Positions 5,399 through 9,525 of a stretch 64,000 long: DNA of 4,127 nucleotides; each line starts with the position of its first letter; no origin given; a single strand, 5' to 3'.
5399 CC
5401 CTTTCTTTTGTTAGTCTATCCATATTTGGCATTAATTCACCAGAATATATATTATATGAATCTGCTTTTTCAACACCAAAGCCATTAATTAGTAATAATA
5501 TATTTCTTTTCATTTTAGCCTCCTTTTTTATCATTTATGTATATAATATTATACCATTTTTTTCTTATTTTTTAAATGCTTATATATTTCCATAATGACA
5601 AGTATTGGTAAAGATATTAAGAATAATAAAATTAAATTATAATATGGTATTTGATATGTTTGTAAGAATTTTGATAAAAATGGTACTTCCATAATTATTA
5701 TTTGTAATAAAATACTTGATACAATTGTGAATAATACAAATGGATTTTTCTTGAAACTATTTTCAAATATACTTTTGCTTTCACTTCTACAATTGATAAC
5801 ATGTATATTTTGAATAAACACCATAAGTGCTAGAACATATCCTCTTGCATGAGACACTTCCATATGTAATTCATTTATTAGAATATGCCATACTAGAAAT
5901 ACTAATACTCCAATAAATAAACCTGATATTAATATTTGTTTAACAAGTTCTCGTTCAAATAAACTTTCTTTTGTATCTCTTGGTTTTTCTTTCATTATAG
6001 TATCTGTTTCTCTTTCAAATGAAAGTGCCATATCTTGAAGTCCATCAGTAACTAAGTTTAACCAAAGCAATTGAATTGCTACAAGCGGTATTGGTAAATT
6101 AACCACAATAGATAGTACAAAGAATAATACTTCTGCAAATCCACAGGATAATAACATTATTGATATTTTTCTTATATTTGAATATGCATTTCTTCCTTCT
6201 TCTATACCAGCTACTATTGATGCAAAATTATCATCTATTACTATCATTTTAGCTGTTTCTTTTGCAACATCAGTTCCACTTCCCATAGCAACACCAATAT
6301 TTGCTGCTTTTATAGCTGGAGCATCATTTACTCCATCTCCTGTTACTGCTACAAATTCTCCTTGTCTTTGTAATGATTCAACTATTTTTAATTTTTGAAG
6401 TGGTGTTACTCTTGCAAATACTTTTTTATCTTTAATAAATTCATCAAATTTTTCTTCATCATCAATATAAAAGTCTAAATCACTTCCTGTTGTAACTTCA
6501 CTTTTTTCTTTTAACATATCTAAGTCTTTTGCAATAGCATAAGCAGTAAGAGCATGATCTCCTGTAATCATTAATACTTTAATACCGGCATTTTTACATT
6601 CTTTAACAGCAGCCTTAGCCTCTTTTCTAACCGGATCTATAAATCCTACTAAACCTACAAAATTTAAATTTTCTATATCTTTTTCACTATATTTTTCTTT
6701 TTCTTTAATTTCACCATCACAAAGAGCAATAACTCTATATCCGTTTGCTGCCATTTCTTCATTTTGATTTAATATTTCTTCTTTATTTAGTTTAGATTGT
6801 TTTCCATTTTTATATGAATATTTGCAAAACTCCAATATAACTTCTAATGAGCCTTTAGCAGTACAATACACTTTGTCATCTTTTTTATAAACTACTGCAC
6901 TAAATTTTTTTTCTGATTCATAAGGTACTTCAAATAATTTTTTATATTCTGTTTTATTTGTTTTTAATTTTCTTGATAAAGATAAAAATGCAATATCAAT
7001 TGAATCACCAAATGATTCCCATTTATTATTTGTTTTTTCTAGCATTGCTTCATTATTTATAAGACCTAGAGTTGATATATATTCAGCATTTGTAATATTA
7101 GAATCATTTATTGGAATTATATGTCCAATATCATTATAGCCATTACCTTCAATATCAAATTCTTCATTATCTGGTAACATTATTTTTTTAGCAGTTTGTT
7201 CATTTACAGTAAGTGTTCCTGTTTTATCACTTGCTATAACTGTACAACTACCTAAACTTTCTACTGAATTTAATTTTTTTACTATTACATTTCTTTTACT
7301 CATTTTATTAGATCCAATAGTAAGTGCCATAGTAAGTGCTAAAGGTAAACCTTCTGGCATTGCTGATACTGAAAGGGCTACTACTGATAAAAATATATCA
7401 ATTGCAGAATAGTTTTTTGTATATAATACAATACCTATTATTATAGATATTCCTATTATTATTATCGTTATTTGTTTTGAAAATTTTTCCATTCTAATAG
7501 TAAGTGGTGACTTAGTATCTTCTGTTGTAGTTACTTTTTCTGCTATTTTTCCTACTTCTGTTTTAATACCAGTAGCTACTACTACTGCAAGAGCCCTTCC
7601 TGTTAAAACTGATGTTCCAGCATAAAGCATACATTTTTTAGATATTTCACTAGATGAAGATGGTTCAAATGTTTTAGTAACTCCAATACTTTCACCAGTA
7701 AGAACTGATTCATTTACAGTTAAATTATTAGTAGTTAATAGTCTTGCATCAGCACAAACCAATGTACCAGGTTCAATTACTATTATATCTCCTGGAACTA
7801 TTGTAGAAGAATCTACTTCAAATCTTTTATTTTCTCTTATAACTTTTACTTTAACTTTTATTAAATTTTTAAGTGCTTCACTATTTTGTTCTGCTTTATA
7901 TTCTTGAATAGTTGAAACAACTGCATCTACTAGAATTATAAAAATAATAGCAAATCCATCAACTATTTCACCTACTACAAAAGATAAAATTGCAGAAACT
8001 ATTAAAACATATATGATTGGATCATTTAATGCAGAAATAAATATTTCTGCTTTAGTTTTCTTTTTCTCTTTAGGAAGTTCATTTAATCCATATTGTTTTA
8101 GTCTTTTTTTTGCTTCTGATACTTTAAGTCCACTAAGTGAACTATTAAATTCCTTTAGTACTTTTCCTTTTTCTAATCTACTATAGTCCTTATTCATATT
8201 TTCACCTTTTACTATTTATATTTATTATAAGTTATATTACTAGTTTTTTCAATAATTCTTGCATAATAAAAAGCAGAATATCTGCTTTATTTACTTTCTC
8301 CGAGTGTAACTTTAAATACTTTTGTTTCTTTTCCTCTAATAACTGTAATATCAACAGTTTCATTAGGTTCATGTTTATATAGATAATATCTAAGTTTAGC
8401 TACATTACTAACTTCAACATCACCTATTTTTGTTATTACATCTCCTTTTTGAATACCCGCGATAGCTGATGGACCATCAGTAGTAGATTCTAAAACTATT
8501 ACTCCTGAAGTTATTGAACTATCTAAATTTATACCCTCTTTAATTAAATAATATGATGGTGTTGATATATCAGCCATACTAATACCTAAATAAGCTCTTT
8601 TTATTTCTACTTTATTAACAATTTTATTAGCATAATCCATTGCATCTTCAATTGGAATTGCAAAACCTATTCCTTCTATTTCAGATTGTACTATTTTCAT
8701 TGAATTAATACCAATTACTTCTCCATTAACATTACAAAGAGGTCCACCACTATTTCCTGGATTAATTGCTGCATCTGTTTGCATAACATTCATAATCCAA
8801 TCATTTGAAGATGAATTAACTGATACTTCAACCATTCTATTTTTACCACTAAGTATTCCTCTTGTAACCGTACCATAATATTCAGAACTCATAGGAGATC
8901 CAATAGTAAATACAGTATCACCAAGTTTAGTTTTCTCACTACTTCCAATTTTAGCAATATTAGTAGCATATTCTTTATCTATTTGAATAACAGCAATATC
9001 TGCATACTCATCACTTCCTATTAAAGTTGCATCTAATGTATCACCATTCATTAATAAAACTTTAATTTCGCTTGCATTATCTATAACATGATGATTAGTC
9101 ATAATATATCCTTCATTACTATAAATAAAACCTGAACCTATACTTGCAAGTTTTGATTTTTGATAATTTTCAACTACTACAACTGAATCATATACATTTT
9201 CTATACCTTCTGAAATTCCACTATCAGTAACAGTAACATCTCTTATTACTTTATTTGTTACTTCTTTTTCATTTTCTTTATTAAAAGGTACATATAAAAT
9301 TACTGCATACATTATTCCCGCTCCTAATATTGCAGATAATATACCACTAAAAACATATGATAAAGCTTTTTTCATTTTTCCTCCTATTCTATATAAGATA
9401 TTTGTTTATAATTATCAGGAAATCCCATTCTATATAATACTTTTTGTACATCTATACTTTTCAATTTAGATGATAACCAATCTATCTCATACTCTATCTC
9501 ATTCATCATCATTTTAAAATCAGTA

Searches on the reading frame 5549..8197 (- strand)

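Call 31: search_protein_families(library=pfam, proteins=[window:5549-8197:-], max_evalue=0.00001)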
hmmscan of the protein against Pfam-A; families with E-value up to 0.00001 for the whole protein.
window:5549-8197:- (882 aa): 6 families
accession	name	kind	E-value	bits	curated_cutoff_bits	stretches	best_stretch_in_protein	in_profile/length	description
PF00122.25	E1-E2_ATPase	-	2.3e-47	161.3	28.1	1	112-302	2-181/181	E1-E2 ATPase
PF00689.26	Cation_ATPase_C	-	3.2e-47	161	27.3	1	702-874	1-174/175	Cation transporting ATPase, C-terminus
PF00690.31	Cation_ATPase_N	-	2.6e-19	69.1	20.4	1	8-72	4-69/69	Cation transporter/ATPase, N-terminus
PF00702.32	Hydrolase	-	2.9e-17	64.1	26.4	1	434-633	52-191/191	haloacid dehalogenase-like hydrolase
PF13246.12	Cation_ATPase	-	9e-14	51.7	21.7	1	380-460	3-90/91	Cation transport ATPase (P-type)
PF08282.18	Hydrolase_3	-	1.8e-07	31.6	20.9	1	605-661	195-251/255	haloacid dehalogenase-like hydrolase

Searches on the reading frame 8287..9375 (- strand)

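Call 31: search_protein_families(library=pfam, proteins=[window:8287-9375:-], max_evalue=0.00001)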
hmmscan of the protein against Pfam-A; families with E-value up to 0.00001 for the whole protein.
window:8287-9375:- (362 aa): 5 families
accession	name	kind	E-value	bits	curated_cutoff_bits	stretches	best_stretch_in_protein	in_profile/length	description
PF13365.12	Trypsin_2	-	3.7e-32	112.5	27.6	1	80-223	1-144/144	Trypsin-like peptidase domain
PF00089.32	Trypsin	-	3.4e-19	70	20.6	1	77-247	24-218/220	Trypsin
PF13180.12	PDZ_2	-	1.4e-16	60.9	27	1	262-358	2-80/80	PDZ domain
PF17820.7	PDZ_6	-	2.5e-08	34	27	1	296-347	4-54/54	PDZ domain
PF00595.29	PDZ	-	4.5e-07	30.6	23.2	1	280-345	12-80/81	PDZ domain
